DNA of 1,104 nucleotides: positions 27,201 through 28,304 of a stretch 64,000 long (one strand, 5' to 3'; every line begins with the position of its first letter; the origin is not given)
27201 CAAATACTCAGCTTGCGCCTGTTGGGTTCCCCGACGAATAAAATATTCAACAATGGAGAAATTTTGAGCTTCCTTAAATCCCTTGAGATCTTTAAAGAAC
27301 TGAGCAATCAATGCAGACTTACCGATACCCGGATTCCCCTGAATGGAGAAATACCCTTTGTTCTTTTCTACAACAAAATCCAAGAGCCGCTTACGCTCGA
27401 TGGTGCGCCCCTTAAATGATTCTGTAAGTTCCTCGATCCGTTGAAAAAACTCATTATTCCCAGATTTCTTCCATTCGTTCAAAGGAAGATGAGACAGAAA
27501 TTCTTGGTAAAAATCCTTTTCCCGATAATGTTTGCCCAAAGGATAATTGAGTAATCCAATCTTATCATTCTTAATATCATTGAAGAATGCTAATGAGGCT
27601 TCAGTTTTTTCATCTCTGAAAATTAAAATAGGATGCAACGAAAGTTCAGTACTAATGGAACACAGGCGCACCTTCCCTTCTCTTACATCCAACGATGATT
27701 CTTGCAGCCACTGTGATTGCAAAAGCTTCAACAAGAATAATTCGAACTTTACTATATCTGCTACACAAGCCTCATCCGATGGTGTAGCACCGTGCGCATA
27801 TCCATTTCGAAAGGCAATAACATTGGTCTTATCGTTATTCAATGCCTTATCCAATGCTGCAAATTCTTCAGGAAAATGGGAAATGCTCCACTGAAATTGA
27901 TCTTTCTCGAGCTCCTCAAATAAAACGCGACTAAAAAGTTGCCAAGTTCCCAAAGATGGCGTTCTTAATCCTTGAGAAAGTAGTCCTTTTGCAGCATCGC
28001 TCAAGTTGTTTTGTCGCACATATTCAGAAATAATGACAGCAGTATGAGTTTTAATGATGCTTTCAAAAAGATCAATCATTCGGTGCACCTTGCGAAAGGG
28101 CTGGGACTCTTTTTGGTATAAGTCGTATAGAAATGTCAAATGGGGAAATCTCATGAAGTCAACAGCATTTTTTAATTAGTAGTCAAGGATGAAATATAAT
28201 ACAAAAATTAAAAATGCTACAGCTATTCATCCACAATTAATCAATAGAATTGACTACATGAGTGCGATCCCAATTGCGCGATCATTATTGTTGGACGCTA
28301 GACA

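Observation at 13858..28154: Three adjacent giant genes share one N-terminal HEPN-like (Rx4-6H) module in different chassis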

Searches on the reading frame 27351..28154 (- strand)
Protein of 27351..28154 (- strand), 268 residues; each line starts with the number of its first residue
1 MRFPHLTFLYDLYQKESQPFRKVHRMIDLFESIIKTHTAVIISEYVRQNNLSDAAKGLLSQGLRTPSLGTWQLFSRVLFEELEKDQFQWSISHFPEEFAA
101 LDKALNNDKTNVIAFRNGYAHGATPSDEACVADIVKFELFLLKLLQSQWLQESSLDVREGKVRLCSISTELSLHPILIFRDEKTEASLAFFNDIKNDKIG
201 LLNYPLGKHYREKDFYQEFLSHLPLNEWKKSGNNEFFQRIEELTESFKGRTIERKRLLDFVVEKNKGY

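Call 11: search_protein_families(library=pfam, proteins=[window:27351-28154:-], max_evalue=10)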
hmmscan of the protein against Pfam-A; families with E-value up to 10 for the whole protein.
seq(268 aa): 1 family
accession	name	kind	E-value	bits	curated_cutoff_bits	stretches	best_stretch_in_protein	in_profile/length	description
PF15463.11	ECM11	-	0.11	13.5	27.1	1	211-254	52-93/133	Extracellular mutant protein 11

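Call 13: find_homologous_proteins(query=window:27405-28154:-)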
Query seq(250 aa) (250 aa): 65 proteins with E <= 0.001 among 564 candidates.
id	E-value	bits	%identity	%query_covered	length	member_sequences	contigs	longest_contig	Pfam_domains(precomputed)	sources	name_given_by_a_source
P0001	5.5e-120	417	77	94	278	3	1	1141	-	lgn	-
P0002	2.6e-119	415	77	99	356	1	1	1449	PF13191.13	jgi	-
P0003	4.7e-113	395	69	99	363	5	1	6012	PF13191.13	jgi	-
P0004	1.4e-108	380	68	98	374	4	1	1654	PF24883.3,PF13191.13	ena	-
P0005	9.0e-108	377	67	100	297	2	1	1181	-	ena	-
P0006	6.1e-107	375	66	98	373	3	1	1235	PF13191.13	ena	-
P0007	1.3e-105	370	67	99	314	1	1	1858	PF13191.13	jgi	jgi:hypothetical protein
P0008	7.4e-103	361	67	97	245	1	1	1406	-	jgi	jgi:hypothetical protein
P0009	5.4e-99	349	69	90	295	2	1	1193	PF13191.13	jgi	jgi:hypothetical protein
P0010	4.6e-97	342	64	93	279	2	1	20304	-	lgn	-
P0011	8.9e-96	338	60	99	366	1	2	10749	-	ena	-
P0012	5.5e-92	326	63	94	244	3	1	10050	-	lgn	-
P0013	1.0e-88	315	57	100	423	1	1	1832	PF24883.3,PF05729.19,PF13191.13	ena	-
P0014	3.5e-88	313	59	94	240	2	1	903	-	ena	-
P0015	9.3e-87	309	64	86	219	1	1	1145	-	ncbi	-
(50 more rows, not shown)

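Call 22: search_solved_structures(query=A1, max_evalue=10, show_alignments=3)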
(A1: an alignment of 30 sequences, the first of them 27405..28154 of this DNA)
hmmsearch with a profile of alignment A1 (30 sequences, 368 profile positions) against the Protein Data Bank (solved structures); distinct sequences matched with E-value up to 10: 4.
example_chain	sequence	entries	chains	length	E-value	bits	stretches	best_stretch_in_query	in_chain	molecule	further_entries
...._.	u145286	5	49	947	0.11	15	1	301-352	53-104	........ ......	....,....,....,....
7jgr_G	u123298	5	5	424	0.14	14.6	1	292-352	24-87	Cell division control protein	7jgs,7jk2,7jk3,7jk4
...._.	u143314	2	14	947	0.33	13.4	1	301-352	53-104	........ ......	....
6geb_A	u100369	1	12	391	1.8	11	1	316-352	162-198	DotB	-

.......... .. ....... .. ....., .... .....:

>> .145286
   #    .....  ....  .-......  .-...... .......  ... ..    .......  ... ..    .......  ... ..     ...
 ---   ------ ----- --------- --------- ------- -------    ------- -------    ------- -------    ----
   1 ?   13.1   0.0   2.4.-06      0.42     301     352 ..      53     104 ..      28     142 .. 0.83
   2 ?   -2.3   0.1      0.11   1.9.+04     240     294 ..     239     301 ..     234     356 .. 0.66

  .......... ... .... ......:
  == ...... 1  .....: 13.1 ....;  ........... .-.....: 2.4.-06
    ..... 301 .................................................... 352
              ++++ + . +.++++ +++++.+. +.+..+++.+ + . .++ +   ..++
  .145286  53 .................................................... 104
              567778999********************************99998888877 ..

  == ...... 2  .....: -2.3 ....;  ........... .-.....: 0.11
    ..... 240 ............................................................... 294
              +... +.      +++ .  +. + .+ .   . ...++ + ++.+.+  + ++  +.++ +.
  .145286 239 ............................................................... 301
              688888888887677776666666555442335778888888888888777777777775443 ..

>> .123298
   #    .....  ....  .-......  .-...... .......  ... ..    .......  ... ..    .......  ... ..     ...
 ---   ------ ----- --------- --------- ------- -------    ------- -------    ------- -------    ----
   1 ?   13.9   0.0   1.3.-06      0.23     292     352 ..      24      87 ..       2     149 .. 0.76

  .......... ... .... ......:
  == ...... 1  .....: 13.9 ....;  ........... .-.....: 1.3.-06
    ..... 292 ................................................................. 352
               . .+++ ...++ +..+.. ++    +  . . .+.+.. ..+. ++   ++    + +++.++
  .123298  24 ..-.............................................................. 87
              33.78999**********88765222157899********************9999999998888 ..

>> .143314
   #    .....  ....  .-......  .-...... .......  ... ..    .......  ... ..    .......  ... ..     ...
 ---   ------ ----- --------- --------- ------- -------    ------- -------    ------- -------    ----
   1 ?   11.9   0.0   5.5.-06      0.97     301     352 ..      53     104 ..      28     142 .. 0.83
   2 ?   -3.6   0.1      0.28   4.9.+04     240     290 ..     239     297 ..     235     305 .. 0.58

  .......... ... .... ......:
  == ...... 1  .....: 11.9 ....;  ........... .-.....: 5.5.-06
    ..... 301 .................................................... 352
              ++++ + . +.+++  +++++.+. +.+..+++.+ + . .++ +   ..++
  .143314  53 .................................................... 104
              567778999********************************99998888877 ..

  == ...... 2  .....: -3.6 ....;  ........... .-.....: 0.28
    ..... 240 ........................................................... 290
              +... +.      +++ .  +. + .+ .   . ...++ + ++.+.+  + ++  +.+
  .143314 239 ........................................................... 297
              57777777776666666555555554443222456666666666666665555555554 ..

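Call 32: predict_structure(alignment_id=A1)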
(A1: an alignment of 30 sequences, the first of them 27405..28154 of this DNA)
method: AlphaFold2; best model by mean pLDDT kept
length: 250 residues; sequences in the alignment: 30
mean_pLDDT: 92.3   pTM: 0.90
mean pLDDT of the five models: 92.3, 91.9, 91.7, 91.7, 91.1
residues with pLDDT >= 90: 203; 70-90: 40; 50-70: 4; < 50: 3
segments of 3 or more residues with pLDDT < 50: 248-250
pLDDT, mean of each block of 10 residues (from residue 1): 95 98 97 97 93 92 91 95 94 94 87 91 91 97 95 95 94 96 90 96 96 96 92 82 60
secondary structure, 60 per line:
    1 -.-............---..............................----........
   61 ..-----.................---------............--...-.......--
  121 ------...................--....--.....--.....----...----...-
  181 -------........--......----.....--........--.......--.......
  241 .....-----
elements in order: H4-15 H19-48 H53-62 H68-84 H94-105 H112-118 H127-145 H148-151 E154-158 E161-165 E170-172 E177-179 E188-195 E198-203 E208-212 H215-222 H225-231 H234-245

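Call 33: search_protein_representatives(alignment_id=A1)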
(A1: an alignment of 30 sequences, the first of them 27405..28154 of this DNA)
Query: 30 sequences, 368 profile positions. Proteins with E-value up to 0.001 (for the whole library): 2413; up to 1e-10: 1070; up to 1e-30: 277. The best 150 are listed.
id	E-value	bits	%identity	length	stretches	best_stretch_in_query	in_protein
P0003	4.3e-124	431.0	-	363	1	23-365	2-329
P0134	7.1e-120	417.1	-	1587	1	22-365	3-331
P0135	3.0e-118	411.7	-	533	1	24-365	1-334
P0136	1.5e-112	393.0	-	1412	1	23-365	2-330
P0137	2.3e-112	392.4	-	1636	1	24-365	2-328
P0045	4.8e-111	388.0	-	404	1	31-365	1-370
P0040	6.6e-109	381.0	-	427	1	22-365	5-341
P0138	1.7e-108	379.7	-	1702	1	23-363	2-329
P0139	4.9e-108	378.1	-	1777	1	24-364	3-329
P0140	9.1e-106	370.7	-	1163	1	48-365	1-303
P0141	1.4e-105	370.1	-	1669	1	23-365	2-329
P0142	3.2e-105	368.9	-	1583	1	48-365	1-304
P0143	2.0e-104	366.2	-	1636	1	23-365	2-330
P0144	2.7e-103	362.5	-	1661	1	24-365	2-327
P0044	5.9e-103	361.4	-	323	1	22-331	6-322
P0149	2.3e-101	356.2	-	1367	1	3-345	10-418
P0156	1.4e-96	340.5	-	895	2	20-345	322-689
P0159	3.6e-95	335.8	-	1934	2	20-342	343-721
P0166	1.3e-87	310.9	-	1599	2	98-359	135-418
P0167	2.0e-86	307.0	-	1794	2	110-365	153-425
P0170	8.2e-84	298.4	-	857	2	10-344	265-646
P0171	2.0e-83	297.2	-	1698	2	111-364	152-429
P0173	4.2e-82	292.8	-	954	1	21-342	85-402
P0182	2.2e-79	283.8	-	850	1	20-361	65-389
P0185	4.8e-79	282.7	-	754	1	54-345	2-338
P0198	3.2e-75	270.2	-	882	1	19-362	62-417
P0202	1.6e-74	267.8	-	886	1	23-339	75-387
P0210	2.3e-71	257.5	-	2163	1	23-346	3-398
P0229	3.2e-67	243.8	-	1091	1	20-346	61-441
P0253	8.7e-63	229.2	-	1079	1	28-332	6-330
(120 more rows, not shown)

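Call 35: fold_search(model_id=the predicted structure, library=pdb)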
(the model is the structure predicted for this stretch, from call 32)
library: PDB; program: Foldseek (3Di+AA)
matches with E <= 10: 217; with E <= 0.001: 0
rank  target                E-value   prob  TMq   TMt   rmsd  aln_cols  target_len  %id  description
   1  6kco_F                1.1e+00  0.23  0.13  0.35  13.5        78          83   18  Shuguo PWWP in complex with ssDNA (released 2020-07-01)
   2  6kco_E                1.2e+00  0.23  0.13  0.35  13.3        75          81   17  Shuguo PWWP in complex with ssDNA (released 2020-07-01)
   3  4ow4_A                1.3e+00  0.07  0.10  0.16  13.5        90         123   11  Beta-trefoil designed by folding nucleus symmetric expansion ("Phifoil") (released 2014-12-17)
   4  6kco_I                1.5e+00  0.16  0.12  0.33  13.0        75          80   17  Shuguo PWWP in complex with ssDNA (released 2020-07-01)
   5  4f34_A                1.5e+00  0.06  0.10  0.17  13.3        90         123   13  Symfoil-4V synthetic protein with T30E/T72E/T116E mutations, and delta His tag (released 2013-05-08)
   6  6kd6_B                1.7e+00  0.18  0.13  0.34  13.5        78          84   18  Shuguo PWWP domain (released 2020-07-01)
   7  8rap_Z                1.7e+00  0.15  0.12  0.07  17.4        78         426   10  Structure of Sen1-ADP.BeF3 bound RNA Polymerase II pre-termination complex (released 2024-10-30)
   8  9rku_A1               1.7e+00  0.03  0.12  0.09  20.9       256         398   14  Agrobacterium phage 7-7-1 baseplate (released 2025-12-10)
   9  8ram_Z                1.9e+00  0.15  0.12  0.08  17.8        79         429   10  Structure of Sen1 bound RNA Polymerase II pre-termination complex (released 2024-10-30)
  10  3o4a_A                2.1e+00  0.06  0.10  0.18  12.9        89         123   13  Crystal structure of Symfoil-2: de novo designed beta-trefoil architecture with symmetric primary structure (released 2010-12-22)
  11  5n4a                  2.3e+00  0.10  0.11  0.06   8.8        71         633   14  Crystal structure of Chlamydomonas IFT80 (released 2018-02-28)
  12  9cuy_Y                2.3e+00  0.07  0.11  0.12   8.4        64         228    8  Bacteriophage PhiTE extended baseplate (released 2025-04-16)
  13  6kco_D                2.5e+00  0.14  0.13  0.34  13.6        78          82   18  Shuguo PWWP in complex with ssDNA (released 2020-07-01)
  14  8h36_B                2.6e+00  0.06  0.08  0.05  11.3        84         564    7  Cryo-EM Structure of the KBTBD2-CUL3-Rbx1-p85a dimeric complex (released 2023-10-11)
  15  3o4d                  2.6e+00  0.05  0.10  0.17  13.5        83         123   14  Crystal structure of Symfoil-4P: de novo designed beta-trefoil architecture with symmetric primary structure (released 2010-12-22)
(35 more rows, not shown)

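Call 47: search_protein_families(library=pfam, proteins=[P0182, P0198, P0202, P0229, P0159, P0173, P0156, P0185, P0170], max_evalue=0.01)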
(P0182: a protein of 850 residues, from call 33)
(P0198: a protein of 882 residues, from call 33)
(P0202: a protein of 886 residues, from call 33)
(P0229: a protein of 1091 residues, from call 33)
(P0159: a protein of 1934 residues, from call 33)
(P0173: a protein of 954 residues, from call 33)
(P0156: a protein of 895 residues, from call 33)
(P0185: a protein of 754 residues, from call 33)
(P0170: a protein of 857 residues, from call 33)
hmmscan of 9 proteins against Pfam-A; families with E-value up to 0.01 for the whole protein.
P0182 (850 aa): 8 families
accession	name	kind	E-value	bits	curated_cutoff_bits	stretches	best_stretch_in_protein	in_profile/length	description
PF24883.2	NPHP3_N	-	6.9e-12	46.3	24.8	1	326-480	11-163/164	Nephrocystin 3, N-terminal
PF05198.21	IF3_N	-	9.7e-10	38.9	26.9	1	4-57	2-55/70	Translation initiation factor IF-3, N-terminal domain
PF00931.28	NB-ARC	-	1.2e-08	35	23.5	1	321-553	2-207/248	NB-ARC domain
PF13191.12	AAA_16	-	4.4e-08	34.2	32.6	1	317-467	2-156/167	AAA ATPase domain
PF05729.18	NACHT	-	2.5e-06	27.8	26.7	1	423-520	59-164/167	NACHT domain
PF13401.12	AAA_22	-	5.7e-06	27.1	27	1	335-466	4-104/130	AAA domain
PF01637.24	ATPase_2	-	3.5e-05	24.2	33.2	1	317-545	1-223/225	ATPase domain predominantly from Archaea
PF20703.3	nSTAND1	-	0.00049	20.3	27.1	1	315-483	14-162/379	Novel STAND NTPase 1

P0198 (882 aa): 7 families
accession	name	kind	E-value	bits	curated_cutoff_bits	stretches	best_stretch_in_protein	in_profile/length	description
PF13191.12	AAA_16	-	4.9e-11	43.8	32.6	1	343-488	2-148/167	AAA ATPase domain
PF24883.2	NPHP3_N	-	3.4e-08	34.3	24.8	1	357-509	16-164/164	Nephrocystin 3, N-terminal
PF20703.3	nSTAND1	-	1.9e-07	31.5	27.1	1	338-579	11-233/379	Novel STAND NTPase 1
PF05198.21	IF3_N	-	2.1e-07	31.5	26.9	1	4-51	2-52/70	Translation initiation factor IF-3, N-terminal domain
PF13401.12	AAA_22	-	2.4e-06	28.3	27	1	361-484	4-96/130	AAA domain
PF05729.18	NACHT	-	4.5e-06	27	26.7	1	366-547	4-163/167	NACHT domain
PF01637.24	ATPase_2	-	5.9e-05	23.4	33.2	1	343-484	1-122/225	ATPase domain predominantly from Archaea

P0202 (886 aa): 6 families
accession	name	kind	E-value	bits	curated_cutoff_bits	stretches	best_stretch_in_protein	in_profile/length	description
PF24883.2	NPHP3_N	-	1.3e-07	32.3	24.8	1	364-511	21-164/164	Nephrocystin 3, N-terminal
PF01637.24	ATPase_2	-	3.3e-06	27.5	33.2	1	346-576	1-224/225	ATPase domain predominantly from Archaea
PF05198.21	IF3_N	-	3.6e-06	27.5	26.9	1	8-63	2-59/70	Translation initiation factor IF-3, N-terminal domain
PF05729.18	NACHT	-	0.00019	21.7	26.7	0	469-551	76-165/167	NACHT domain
PF13191.12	AAA_16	-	0.00048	21.1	32.6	1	346-497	2-156/167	AAA ATPase domain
PF25520.1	AAA_lid_TANC1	-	0.0037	17.9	29.1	1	556-602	43-91/96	TANC1-like, AAA+ ATPase lid domain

P0229 (1091 aa): 5 families
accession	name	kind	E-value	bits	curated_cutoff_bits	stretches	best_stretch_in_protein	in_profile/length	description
PF00536.37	SAM_1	-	8.7e-16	58.5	23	1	3-57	8-61/64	SAM domain (Sterile alpha motif)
PF07647.24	SAM_2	-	1.1e-15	57.9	20.5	1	2-58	8-64/66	SAM domain (Sterile alpha motif)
PF13374.12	TPR_10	-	9.3e-08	32.3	27.5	0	989-1030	1-42/42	Tetratricopeptide repeat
PF13424.12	TPR_12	-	1.2e-07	32.2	30.1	1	989-1061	2-74/77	Tetratricopeptide repeat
PF24885.1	TPR_NPHP3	-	2.8e-05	24.1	100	1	989-1078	98-187/239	Nephrocystin-3 TPR domain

P0159 (1934 aa): 15 families
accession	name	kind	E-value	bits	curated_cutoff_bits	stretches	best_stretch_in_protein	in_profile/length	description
PF13424.12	TPR_12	-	3.9e-76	251.7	30.1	8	1237-1308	2-73/77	Tetratricopeptide repeat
PF13374.12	TPR_10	-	2.4e-51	170.8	27.5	5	1279-1319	1-41/42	Tetratricopeptide repeat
PF00515.34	TPR_1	-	3.6e-43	144.1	27.8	5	1513-1539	1-27/34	Tetratricopeptide repeat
PF07719.23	TPR_2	-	4.2e-36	120.5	27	1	1514-1543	2-31/34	Tetratricopeptide repeat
PF13181.12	TPR_8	-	1.2e-32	109.7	25.7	4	1282-1311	3-32/34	Tetratricopeptide repeat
PF24885.1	TPR_NPHP3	-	7e-26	91.5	100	2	1229-1354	90-215/239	Nephrocystin-3 TPR domain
PF13176.12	TPR_7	-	2.6e-21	74.3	27.9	0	1282-1305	1-24/36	Tetratricopeptide repeat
PF17874.7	TPR_MalT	-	2.6e-12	47.1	45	2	1373-1483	89-196/336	MalT-like TPR region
PF13432.12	TPR_16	-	2.8e-12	47.3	32.7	0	1244-1305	3-56/65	Tetratricopeptide repeat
PF13174.12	TPR_6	-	2.1e-10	40.9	26.3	0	1841-1867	1-27/33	Tetratricopeptide repeat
PF14559.12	TPR_19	-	5.2e-09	36.7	25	0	1536-1577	7-47/68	Tetratricopeptide repeat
PF13428.12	TPR_14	-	2.2e-08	34.4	23.5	0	1245-1266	8-29/44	Tetratricopeptide repeat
PF13414.12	TPR_11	-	3.2e-06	27.2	26.8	0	1455-1474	1-20/42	TPR repeat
PF13371.12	TPR_9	-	0.00051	20.4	35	0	1245-1265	36-56/73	Tetratricopeptide repeat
PF24883.2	NPHP3_N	-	0.0008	20.1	24.8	0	756-807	112-162/164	Nephrocystin 3, N-terminal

P0173 (954 aa): 5 families
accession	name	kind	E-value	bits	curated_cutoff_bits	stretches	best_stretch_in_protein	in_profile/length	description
PF13191.12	AAA_16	-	7.9e-09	36.7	32.6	1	360-502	3-154/167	AAA ATPase domain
PF24883.2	NPHP3_N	-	3.7e-07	30.9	24.8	1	380-508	23-151/164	Nephrocystin 3, N-terminal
PF13401.12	AAA_22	-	1e-06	29.5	27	1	376-503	4-104/130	AAA domain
PF05729.18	NACHT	-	9.2e-05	22.8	26.7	1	382-555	5-166/167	NACHT domain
PF00931.28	NB-ARC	-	0.00085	19.1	23.5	0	532-604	148-222/248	NB-ARC domain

P0156 (895 aa): 2 families
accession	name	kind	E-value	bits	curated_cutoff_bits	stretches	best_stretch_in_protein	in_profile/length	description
PF24883.2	NPHP3_N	-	5.2e-05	23.9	24.8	0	694-773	79-162/164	Nephrocystin 3, N-terminal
PF13401.12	AAA_22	-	0.0032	18.2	27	0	661-719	5-64/130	AAA domain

P0185 (754 aa): 2 families
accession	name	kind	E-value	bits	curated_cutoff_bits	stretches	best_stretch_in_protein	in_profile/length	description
PF24883.2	NPHP3_N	-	6.6e-07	30.1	24.8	1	378-423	120-164/164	Nephrocystin 3, N-terminal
PF05729.18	NACHT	-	0.00016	22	26.7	1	316-432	6-138/167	NACHT domain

P0170 (857 aa): 3 families
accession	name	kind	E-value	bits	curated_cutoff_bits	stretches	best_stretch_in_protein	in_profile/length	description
PF13401.12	AAA_22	-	0.0001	23.1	27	1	618-720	4-82/130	AAA domain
PF13191.12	AAA_16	-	0.00041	21.3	32.6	1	617-682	22-96/167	AAA ATPase domain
PF24883.2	NPHP3_N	-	0.0012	19.5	24.8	0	611-650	12-53/164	Nephrocystin 3, N-terminal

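Call 58: find_related_loci(query=A4, collection=genome_contigs, flank=10000)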
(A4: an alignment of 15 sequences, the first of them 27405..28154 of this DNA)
Query A4 (250 aa) in genome_contigs; peptide patterns used: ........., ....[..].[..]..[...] (x = any residue, [..] = any of these).
74 stretches matched a pattern; 48 encode a relative of the query (tblastn E <= 1e-3); 46 distinct loci.
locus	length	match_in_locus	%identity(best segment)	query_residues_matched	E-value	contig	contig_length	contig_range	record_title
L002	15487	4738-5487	70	1-250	2e-122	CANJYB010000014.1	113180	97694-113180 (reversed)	MAG: Bacteroidetes bacterium isolate RH-23may17-974 genome assembly, contig: RH-23may17-C1132, whole genome shotgun sequ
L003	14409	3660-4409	70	1-250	2e-121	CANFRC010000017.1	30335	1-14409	MAG: Bacteroidetes bacterium isolate Jr-16oct17-164 genome assembly, contig: Jr-16oct17-C2817, whole genome shotgun sequ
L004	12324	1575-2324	70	1-250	2e-121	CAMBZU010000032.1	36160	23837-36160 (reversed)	MAG: Chitinophaga pinensis isolate MiH-14oct19-135 genome assembly, contig: MiH-14oct19-C2034, whole genome shotgun sequ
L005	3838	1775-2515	70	4-250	1e-120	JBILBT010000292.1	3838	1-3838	MAG: Crocinitomicaceae bacterium isolate ME2016-06-08_3300042307_group7_bin17 Rohwer_bin695_scaffold_22638_c1, whole gen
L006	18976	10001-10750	70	2-250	7e-118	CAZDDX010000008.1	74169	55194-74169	MAG TPA_asm: uncultured Owenweeksia sp. isolate SRP318679_co1_231 genome assembly, contig: NODE_497_length_74169_cov_18.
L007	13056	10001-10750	68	1-250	6e-118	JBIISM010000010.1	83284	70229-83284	MAG: Bacteroidia bacterium isolate ME2004-05-19_3300042291_group2_bin176 Rohwer_bin1028_scaffold_57_c1, whole genome sho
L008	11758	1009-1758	69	1-250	7e-117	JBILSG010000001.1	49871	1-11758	MAG: Chitinophagaceae bacterium isolate ME2018-06-26_3300042295_group8_bin186 Rohwer_bin517_scaffold_179_c1, whole genom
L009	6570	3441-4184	70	3-250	8e-117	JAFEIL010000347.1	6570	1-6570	MAG: Emticicia sp. isolate EMPMRC01 NODE_830_length_6570_cov_6.552264, whole genome shotgun sequence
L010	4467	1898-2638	69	4-250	4e-117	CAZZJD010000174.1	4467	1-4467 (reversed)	MAG TPA_asm: uncultured Chitinophagaceae bacterium isolate SRP124364_co1_353 genome assembly, contig: NODE_25311_length_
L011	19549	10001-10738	67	5-250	2e-114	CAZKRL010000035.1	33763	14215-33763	MAG TPA_asm: uncultured Comamonadaceae bacterium isolate binchicken_co298_302 genome assembly, contig: NODE_2146_length_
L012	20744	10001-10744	68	3-250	2e-112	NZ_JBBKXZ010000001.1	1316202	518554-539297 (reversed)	Aquirufa avitistagni strain OSTEICH-129V NODE_1_length_1306854_cov_125.42_w2x_5, whole genome shotgun sequence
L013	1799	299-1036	65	5-250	4e-117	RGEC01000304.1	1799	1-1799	MAG: Bacteroidetes bacterium isolate WB6_2B_106 contig_100_303, whole genome shotgun sequence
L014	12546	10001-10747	64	4-250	4e-102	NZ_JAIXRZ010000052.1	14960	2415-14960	MAG: Flavobacterium sp. isolate C4_MAG_00081 pond_C4_MAG_00081_000000000014, whole genome shotgun sequence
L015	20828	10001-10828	59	4-250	1e-101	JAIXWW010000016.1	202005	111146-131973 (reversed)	MAG: Bacteroidetes bacterium isolate D4_MAG_00032 pond_D4_MAG_00032_000000000006, whole genome shotgun sequence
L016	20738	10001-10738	61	5-250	5e-101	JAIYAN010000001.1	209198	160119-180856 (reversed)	MAG: Chitinophagaceae bacterium isolate E1_MAG_00001 pond_E1_MAG_00001_000000000009, whole genome shotgun sequence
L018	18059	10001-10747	65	4-250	3e-104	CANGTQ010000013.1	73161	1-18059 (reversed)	MAG: Flavobacteriaceae bacterium isolate RE-15aug16-103 genome assembly, contig: RE-15aug16-C226, whole genome shotgun s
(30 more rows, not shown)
